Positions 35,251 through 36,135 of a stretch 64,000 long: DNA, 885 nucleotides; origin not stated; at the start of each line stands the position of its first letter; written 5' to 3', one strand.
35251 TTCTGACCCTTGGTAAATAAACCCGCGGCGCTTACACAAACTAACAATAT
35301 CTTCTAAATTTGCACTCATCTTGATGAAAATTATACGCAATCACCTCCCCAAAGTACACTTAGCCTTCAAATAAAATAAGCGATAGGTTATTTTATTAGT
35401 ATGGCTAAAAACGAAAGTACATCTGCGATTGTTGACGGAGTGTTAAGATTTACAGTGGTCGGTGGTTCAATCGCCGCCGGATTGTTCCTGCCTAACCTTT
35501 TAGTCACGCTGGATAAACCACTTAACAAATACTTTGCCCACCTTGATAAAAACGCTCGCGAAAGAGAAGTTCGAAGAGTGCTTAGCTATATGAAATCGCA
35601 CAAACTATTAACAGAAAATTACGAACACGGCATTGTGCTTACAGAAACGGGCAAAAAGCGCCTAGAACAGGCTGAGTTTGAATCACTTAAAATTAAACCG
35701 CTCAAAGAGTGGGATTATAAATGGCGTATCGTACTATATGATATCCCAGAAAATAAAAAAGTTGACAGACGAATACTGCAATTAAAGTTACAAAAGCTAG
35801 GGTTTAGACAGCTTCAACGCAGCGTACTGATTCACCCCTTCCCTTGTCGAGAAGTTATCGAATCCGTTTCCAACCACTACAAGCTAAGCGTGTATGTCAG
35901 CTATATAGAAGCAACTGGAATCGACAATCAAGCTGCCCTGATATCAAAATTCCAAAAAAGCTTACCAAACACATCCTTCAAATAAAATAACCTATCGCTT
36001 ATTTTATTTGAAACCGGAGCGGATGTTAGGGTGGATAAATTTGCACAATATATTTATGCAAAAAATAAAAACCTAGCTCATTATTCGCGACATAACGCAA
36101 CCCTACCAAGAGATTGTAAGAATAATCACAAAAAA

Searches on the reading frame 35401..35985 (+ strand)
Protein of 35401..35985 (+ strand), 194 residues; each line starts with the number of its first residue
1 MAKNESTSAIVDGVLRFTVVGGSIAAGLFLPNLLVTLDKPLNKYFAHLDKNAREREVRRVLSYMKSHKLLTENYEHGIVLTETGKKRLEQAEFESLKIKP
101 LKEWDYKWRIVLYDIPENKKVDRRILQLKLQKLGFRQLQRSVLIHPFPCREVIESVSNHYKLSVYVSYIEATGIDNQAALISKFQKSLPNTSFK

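Call 10: search_protein_families(library=pfam, proteins=[window:35401-35985:+], max_evalue=0.01)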
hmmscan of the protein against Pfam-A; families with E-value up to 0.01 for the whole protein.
window:35401-35985:+ (194 aa): 1 family
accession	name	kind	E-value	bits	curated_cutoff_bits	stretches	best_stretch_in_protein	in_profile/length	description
PF20803.2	PaaX_M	-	5.3e-18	65.3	24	1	102-175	2-75/83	PaaX protein central Cas2-like domain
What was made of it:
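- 35401..35985 (+): Gene for a 194-aa mini-PaaX protein: an N-terminal hydrophobic helix, a winged helix-turn-helix and a Cas2-like PaaX_M domain, with no PaaX C-terminal domain. It is the proposed binder of S1-S4. Pfam PF20803, E = 5.3e-18 (call 10).
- On PaaX-family transcriptional regulator (protein at 35401-35985): 65.3 bits against the gathering score of 24, E = 5.3e-18, residues 102-175 (call 10).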

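Call 11: search_protein_families(library=ncbifam, proteins=[window:35401-35985:+], max_evalue=0.01)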
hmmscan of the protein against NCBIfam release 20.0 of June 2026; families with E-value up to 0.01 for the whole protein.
window:35401-35985:+ (194 aa): 2 families
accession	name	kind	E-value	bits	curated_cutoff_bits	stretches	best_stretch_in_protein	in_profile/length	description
TIGR02277.1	PaaX_trns_reg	equivalog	1.9e-08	34.2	264.55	1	79-180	62-162/279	phenylacetic acid degradation operon negative regulatory protein PaaX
TIGR01573.1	cas2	equivalog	0.00043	20.5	24.5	1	108-142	2-37/96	CRISPR-associated endonuclease Cas2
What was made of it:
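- Closest known: PaaX repressor and its operators. Different: The NCBIfam PaaX equivalog scores 34 bits against a cut-off of 265 (call 11).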

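Call 13: find_homologous_proteins(query=window:35401-35985:+)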
Query window:35401-35985:+ (194 aa): 21 proteins with E <= 0.001 among 109 candidates.
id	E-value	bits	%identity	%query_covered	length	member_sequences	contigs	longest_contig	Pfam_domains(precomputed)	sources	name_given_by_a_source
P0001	3.5e-122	423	100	100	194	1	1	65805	PF20803.3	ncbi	-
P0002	2.2e-65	238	56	97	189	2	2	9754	PF20803.3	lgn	-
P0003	4.1e-65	237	58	95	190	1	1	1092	PF20803.3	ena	-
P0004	4.8e-64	233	55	100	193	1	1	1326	PF20803.3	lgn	-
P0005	7.6e-64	233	53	100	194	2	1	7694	PF20803.3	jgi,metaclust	metaclust:\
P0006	1.5e-63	232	54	100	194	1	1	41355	PF20803.3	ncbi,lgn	-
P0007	7.8e-62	226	54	100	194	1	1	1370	PF20803.3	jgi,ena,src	-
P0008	1.2e-58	216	54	95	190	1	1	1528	PF20803.3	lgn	-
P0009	2.4e-56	208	49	100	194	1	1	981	PF20803.3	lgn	-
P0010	4.8e-55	204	49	99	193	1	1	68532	PF20803.3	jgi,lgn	-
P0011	5.5e-54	201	52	95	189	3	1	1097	PF20803.3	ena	-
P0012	1.2e-53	200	48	98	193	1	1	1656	PF20803.3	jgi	jgi:DNA-binding transcriptional regulator PaaX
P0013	2.1e-53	199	48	97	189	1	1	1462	PF20803.3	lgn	-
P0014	2.0e-51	192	51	97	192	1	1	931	PF20803.3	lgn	-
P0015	1.2e-49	187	50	93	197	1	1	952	PF20803.3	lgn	-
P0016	2.1e-49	186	45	99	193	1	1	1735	PF20803.3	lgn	-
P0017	1.1e-48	183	48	96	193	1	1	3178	PF20803.3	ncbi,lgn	-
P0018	1.9e-48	183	51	94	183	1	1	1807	PF20803.3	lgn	-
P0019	1.4e-47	180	47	93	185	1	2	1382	PF20803.3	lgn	-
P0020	2.6e-46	176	49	95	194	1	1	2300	PF20803.3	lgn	-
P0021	2.8e-42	162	47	87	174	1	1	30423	PF20803.3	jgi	jgi:DNA-binding transcriptional regulator PaaX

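Call 14: find_encoding_contigs(protein=P0006, flank=10000, max_places=3)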
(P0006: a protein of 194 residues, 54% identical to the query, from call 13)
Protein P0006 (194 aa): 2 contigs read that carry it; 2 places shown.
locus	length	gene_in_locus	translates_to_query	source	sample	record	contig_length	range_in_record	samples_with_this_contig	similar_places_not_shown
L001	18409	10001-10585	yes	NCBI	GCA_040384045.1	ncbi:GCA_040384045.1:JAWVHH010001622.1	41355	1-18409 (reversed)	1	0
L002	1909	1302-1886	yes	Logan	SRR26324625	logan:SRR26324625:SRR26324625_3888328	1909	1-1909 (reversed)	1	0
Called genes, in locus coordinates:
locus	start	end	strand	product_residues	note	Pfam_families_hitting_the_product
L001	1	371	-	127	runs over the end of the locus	PF02661:Fic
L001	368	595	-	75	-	PF04014:MazE_antitoxin (weak)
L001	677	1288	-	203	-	PF00753:Lactamase_B (faint), PF13483:Lactamase_B_3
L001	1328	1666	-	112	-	PF04513:Baculo_PEP_C (weak)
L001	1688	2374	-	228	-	PF12697:Abhydrolase_6 (faint)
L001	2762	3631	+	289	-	PF00892:EamA, PF03151:TPT (faint), PF00892:EamA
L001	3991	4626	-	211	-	PF03575:Peptidase_S51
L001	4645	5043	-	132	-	-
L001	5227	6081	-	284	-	PF00459:Inositol_P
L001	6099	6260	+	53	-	-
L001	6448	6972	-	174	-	PF06414:Zeta_toxin (weak)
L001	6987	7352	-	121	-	-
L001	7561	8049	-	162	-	-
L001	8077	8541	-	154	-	PF05014:Nuc_deoxyrib_tr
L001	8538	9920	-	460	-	PF28494:GlyRS_ins_1 (faint), PF00587:tRNA-synt_2b, PF03129:HGTP_anticodon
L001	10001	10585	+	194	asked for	PF20803:PaaX_M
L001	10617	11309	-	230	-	PF11967:RecO_N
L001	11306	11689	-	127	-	PF00072:Response_reg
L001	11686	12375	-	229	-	-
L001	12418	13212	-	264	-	-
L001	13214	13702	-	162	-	PF00398:RrnaAD (weak)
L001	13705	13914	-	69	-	PF02609:Exonuc_VII_S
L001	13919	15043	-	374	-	PF13742:tRNA_anti_2, PF02601:Exonuc_VII_L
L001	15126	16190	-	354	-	PF03706:LPG_synthase_TM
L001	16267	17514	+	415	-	PF01170:UPF0020 (weak), PF13847:Methyltransf_31, PF13649:Methyltransf_25 (faint)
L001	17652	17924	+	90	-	PF01016:Ribosomal_L27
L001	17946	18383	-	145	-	-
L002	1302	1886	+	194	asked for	PF20803:PaaX_M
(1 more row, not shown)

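Call 15: find_encoding_contigs(protein=P0010, flank=10000, max_places=3)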
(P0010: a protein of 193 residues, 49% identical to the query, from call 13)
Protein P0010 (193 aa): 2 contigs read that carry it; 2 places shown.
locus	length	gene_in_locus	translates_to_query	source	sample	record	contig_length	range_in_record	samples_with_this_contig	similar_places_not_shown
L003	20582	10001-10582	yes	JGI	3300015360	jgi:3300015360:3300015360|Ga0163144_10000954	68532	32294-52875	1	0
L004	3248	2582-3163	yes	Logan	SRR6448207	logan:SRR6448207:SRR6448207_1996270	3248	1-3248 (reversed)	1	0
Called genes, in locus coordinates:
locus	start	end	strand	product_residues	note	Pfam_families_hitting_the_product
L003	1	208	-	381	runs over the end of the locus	PF01098:FTSW_RODA_SPOVE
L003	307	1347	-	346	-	PF00953:Glycos_transf_4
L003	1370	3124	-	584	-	PF03717:PBP_dimer, PF00905:Transpeptidase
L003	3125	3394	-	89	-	-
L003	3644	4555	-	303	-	PF01795:Methyltransf_5, PF01189:Methyltr_RsmB-F (weak)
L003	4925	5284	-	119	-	PF02381:MraZ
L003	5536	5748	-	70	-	-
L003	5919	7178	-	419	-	PF00232:Glyco_hydro_1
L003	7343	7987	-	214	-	PF00156:Pribosyltran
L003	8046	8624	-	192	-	PF01936:NYN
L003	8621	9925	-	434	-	PF00587:tRNA-synt_2b, PF03129:HGTP_anticodon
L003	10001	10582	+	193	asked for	PF20803:PaaX_M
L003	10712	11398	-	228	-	PF11967:RecO_N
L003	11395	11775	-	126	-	PF00072:Response_reg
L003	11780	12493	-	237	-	-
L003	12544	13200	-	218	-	-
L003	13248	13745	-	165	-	PF02353:CMAS (weak)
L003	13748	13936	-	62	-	-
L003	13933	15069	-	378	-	PF13742:tRNA_anti_2, PF01336:tRNA_anti-codon (weak), PF02601:Exonuc_VII_L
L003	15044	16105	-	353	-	PF03706:LPG_synthase_TM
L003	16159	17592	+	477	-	PF01170:UPF0020 (faint), PF13847:Methyltransf_31 (faint)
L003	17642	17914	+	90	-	PF01016:Ribosomal_L27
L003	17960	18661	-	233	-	-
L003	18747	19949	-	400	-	-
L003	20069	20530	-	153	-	PF00072:Response_reg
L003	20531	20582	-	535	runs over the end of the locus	PF06418:CTP_synth_N, PF00117:GATase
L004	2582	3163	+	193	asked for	PF20803:PaaX_M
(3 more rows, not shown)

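Call 16: find_encoding_contigs(protein=P0021, flank=10000, max_places=3)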
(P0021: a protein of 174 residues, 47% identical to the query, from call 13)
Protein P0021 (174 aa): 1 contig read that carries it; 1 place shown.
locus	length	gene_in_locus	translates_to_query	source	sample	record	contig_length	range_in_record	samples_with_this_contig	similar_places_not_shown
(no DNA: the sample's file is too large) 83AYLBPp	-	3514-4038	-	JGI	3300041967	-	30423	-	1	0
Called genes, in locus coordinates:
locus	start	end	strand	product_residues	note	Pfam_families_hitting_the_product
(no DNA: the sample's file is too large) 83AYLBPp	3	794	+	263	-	?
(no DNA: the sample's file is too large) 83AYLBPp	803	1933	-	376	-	PF00586:AIRS, PF02769:AIRS_C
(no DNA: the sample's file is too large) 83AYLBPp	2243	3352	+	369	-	-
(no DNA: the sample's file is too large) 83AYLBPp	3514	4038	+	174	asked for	PF20803:PaaX_M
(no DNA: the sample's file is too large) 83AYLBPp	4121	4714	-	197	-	PF14470:bPH_3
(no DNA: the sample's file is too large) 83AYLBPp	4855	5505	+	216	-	PF00027:cNMP_binding, PF13545:HTH_Crp_2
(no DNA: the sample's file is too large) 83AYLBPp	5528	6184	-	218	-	PF00156:Pribosyltran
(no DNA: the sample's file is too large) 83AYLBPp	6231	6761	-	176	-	-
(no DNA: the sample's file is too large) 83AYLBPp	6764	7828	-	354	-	-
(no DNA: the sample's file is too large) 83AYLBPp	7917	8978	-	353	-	PF06030:WxLIP_PGBD, PF01476:LysM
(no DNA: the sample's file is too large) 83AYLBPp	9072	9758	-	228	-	-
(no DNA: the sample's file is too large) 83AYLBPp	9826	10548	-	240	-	PF01479:S4, PF01728:FtsJ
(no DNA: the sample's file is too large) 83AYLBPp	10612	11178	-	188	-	PF08207:EFP_N, PF01132:EFP, PF09285:Elong-fact-P_C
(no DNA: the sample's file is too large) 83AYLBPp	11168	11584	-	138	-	PF00293:NUDIX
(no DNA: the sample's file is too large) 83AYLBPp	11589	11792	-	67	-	PF01084:Ribosomal_S18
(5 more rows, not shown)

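Call 21: find_encoding_contigs(protein=P0001, flank=1000, max_places=3)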
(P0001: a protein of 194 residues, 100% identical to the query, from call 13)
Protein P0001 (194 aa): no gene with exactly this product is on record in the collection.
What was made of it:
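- Tried and rejected: An exact look-up of the window's own protein found no record (call 21).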

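Call 22: find_encoding_contigs(protein=P0002, flank=10000, max_places=3)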
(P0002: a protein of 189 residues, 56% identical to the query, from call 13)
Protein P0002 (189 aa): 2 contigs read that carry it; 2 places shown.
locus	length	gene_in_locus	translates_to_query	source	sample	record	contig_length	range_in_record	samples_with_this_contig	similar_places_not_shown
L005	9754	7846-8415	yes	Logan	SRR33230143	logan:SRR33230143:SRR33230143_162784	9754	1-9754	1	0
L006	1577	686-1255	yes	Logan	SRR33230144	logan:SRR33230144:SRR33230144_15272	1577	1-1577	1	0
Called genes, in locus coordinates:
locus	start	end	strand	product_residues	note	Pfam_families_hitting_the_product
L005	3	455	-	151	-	?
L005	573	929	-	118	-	-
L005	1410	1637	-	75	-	-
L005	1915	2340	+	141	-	PF11303:DUF3105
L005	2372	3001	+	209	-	PF03713:DUF305, PF13628:DUF4142 (weak)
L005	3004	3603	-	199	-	PF01545:Cation_efflux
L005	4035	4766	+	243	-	-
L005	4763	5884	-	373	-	PF13623:SurA_N_2, PF13624:SurA_N_3, PF13145:Rotamase_2, PF13616:Rotamase_3, PF00639:Rotamase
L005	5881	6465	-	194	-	-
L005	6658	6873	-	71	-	-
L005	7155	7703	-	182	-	PF00334:NDK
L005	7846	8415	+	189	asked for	PF20803:PaaX_M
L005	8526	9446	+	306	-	PF02899:Phage_int_SAM_1, PF13102:Phage_int_SAM_5, PF13495:Phage_int_SAM_4 (weak), PF00589:Phage_integrase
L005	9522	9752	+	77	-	?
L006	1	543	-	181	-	?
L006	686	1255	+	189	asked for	PF20803:PaaX_M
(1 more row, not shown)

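Call 23: find_encoding_contigs(protein=P0005, flank=10000, max_places=3)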
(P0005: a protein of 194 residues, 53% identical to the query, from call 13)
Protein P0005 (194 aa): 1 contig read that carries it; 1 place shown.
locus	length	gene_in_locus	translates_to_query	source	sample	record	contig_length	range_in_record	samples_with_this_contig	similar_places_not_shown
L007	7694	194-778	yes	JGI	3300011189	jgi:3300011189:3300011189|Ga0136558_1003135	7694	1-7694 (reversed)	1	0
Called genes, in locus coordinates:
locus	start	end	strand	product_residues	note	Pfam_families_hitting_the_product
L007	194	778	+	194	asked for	PF20803:PaaX_M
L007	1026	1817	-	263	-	PF12705:PDDEXK_1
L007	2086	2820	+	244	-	PF01925:TauE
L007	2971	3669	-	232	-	PF20260:PUA_4 (weak), PF04452:Methyltrans_RNA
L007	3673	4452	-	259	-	PF18761:Heliorhodopsin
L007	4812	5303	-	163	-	PF01625:PMSR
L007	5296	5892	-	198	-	PF01936:NYN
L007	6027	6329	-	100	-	PF04248:NTP_transf_9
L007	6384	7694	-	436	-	?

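Call 45: search_solved_structures(query=window:35401-35985:+, max_evalue=1, show_alignments=2)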
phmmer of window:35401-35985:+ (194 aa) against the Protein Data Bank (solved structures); distinct sequences matched with E-value up to 1: 1.
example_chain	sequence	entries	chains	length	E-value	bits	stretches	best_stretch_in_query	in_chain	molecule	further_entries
2dmn_A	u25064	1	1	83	0.59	13.1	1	83-132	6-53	Homeobox protein TGIF2LX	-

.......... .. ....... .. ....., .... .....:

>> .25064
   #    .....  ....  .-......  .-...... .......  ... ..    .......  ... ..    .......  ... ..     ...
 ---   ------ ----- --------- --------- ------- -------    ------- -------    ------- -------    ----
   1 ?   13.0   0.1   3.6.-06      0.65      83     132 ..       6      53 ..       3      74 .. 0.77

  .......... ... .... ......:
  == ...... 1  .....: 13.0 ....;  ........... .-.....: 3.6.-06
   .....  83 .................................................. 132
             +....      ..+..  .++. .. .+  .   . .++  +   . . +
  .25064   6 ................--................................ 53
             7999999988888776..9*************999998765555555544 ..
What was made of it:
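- Tried and rejected: Nothing significant (call 45).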

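Call 50: predict_structure(alignment_id=A1)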
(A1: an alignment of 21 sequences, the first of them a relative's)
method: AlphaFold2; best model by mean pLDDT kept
length: 194 residues; sequences in the alignment: 21
mean_pLDDT: 77.9   pTM: 0.62
mean pLDDT of the five models: 77.9, 76.4, 75.9, 73.1, 73.0
residues with pLDDT >= 90: 80; 70-90: 60; 50-70: 32; < 50: 22
segments of 3 or more residues with pLDDT < 50: 21-37, 74-76
pLDDT, mean of each block of 10 residues (from residue 1): 56 62 39 44 70 72 79 59 76 82 94 96 94 92 95 90 96 90 91 88
secondary structure, 60 per line:
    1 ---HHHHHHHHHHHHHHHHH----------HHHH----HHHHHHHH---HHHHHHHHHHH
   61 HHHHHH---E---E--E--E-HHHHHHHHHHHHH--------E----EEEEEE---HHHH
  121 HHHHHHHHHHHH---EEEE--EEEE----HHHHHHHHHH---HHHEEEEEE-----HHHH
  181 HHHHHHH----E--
elements in order: H4-20 H31-34 H39-46 H50-66 H82-94 E108-113 H117-132 E136-139 E142-145 H150-159 E166-171 H177-187
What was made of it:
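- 35401..35985 (+): AF2 model with pLDDT 78 (call 50).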

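Call 52: search_protein_families(library=padloc, proteins=[window:35401-35985:+], max_evalue=0.01)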
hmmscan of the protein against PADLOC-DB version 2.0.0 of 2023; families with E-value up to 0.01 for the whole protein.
window:35401-35985:+ (194 aa): 9 families
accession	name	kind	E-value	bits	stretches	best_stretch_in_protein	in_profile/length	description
PDLC01251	Cas2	-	4.6e-05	21.6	1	108-142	2-33/84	"CAS-I,CAS-II,CAS-III,CAS-IV,CAS-V,CAS-VI; acquisition_2"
PDLC02068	Cas2_II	-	6.7e-05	20.6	1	102-158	19-76/137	-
PDLC00935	Cas2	-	0.00011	20.5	1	108-142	2-37/96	CRISPR-associated endonuclease Cas2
PDLC01748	Cas2_IIIa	-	0.00056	18.4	1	110-142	4-33/88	-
PDLC01649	Cas2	-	0.00071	17.9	1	108-142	2-33/70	"CAS-I,CAS-II,CAS-III,CAS-IV,CAS-V,CAS-VI; acquisition_2"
PDLC02070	Cas2_II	-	0.0022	16.4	1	110-143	4-35/89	-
PDLC02976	WH_III-A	-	0.0023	16.6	1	55-103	33-79/104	-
PDLC02072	Cas2_II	-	0.0023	16.1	1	105-159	4-61/72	-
PDLC01525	Cas2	-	0.004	15.9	0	110-143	4-35/90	"CAS-I,CAS-II,CAS-III,CAS-IV,CAS-V,CAS-VI; acquisition_2"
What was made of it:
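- On REP/RAYT system: Only PaaX_M and weak Cas2 hits were found (calls 10, 11, 52).
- The protein has no HUH/Y1 or other transposase or recombinase domain (calls 10, 11, 52).
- Tried and rejected: Only weak Cas2-domain hits and no defence system (call 52).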

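Call 55: fold_search(model_id=the predicted structure, library=pdb)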
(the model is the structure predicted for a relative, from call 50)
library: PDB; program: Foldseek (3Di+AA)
matches with E <= 10: 901; with E <= 0.001: 1
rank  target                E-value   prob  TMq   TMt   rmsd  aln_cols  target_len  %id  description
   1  8a39_AP1              3.1e-05  1.00  0.44  0.32   6.9       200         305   20  Crystal Structure of PaaX from Escherichia coli W (released 2023-07-05)
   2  3kfw                  4.5e-03  0.99  0.40  0.35   6.9       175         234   14  Uncharacterized protein Rv0674 from Mycobacterium tuberculosis (released 2009-12-01)
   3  5xvn_F                3.2e-02  0.99  0.29  0.48   4.7        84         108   15  E. far Cas1-Cas2/prespacer binary complex (released 2017-10-04)
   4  3exc                  3.5e-02  1.00  0.29  0.64   3.7        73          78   18  Structure of the RNA'se SSO8090 from Sulfolobus solfataricus (released 2008-11-11)
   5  5zyf_B                4.2e-02  0.98  0.28  0.54   4.6        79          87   15  Crystal structure of Streptococcus pyogenes type II-A Cas2 (released 2018-08-15)
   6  5zyf_C                6.8e-02  0.99  0.30  0.64   3.5        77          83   14  Crystal structure of Streptococcus pyogenes type II-A Cas2 (released 2018-08-15)
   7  3ui3_B                7.2e-02  0.85  0.25  0.43   6.8       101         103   17  Structural and Biochemical Characterization of HP0315 from Helicobacter pylori as a VapD Protein with an Endoribonucle (released 2012-02-08)
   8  5zyf_E                8.2e-02  0.98  0.28  0.61   3.5        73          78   16  Crystal structure of Streptococcus pyogenes type II-A Cas2 (released 2018-08-15)
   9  2ivy                  8.2e-02  0.97  0.28  0.56   4.5        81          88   16  Crystal structure of hypothetical protein sso1404 from Sulfolobus solfataricus P2 (released 2006-06-28)
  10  4qr0_A                8.7e-02  0.85  0.25  0.47   4.6        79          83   15  Crystal structure of Streptococcus pyogenes Cas2 at pH 5.6 (released 2014-11-26)
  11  6wxo_B                8.7e-02  0.25  0.20  0.20  14.2       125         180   12  De novo TIM barrel-ferredoxin fold fusion homodimer with 2-histidine 2-glutamate centre TFD-HE (released 2020-11-25)
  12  6jhz_A                9.3e-02  0.97  0.28  0.52   4.1        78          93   22  Crystal structure of cas2 (released 2020-03-25)
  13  8ia4_A                9.3e-02  0.97  0.28  0.51   4.1        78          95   22  Crystal structure of Cas2 in complex with AcrVA5-peptide (released 2023-03-22)
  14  7cr8_E                1.0e-01  0.84  0.25  0.44   4.9        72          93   18  Synechocystis Cas1-Cas2-prespacerL complex (released 2021-03-31)
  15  6qxt_W                1.1e-01  0.92  0.26  0.44   4.8        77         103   18  Cas1-Cas2-Csn2-DNA dimer complex from the Type II-A CRISPR-Cas system (released 2019-05-08)
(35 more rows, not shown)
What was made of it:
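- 35401..35985 (+): Foldseek top hit is E. coli PaaX 8a39, E = 3.1e-5, then Rv0674, then Cas2 proteins (call 55).
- On PaaX-family transcriptional regulator (protein at 35401-35985): Foldseek aligns 200 columns to PaaX 8a39 (E = 3.1e-5, TM 0.44) (calls 50, 55).
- The ORF is PaaX-like: PaaX_M E = 5e-18 (call 10), and the Foldseek top hit is PaaX 8a39 (call 55).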
